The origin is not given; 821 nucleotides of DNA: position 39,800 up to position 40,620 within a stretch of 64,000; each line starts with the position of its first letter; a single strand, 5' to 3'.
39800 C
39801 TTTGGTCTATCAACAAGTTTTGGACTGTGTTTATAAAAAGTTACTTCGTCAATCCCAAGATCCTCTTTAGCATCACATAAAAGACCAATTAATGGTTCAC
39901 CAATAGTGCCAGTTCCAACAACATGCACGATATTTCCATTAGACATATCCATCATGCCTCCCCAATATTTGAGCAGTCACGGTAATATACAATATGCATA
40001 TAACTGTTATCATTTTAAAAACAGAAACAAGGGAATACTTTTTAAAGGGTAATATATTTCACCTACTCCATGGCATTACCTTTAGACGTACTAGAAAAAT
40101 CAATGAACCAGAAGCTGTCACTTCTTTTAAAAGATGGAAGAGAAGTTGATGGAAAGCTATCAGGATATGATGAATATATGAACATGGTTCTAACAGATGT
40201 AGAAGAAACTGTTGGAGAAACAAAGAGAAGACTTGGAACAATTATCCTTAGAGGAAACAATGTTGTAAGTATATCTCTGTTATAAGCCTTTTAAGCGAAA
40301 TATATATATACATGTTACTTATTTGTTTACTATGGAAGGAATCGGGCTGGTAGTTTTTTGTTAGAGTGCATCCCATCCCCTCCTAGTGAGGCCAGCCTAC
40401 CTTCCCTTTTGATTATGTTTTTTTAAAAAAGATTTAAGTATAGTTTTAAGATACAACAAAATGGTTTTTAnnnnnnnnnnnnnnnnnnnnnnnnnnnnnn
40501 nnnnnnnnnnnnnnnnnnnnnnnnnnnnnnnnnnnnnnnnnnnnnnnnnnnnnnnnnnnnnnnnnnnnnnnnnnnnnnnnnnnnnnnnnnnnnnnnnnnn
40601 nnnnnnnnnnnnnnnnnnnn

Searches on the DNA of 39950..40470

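Call 86: search_rna_families(source=window, start=39950, end=40470, threshold=evalue, max_evalue=1)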
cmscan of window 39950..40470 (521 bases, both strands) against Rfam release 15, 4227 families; matches with E-value up to 1: 1.
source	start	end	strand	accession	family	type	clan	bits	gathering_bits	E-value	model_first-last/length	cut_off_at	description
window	40334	40425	-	RF02158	NPPA-AS1_3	Gene; lncRNA;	-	15.3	55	0.51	1-108/108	no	NPPA antisense RNA 1 conserved region 3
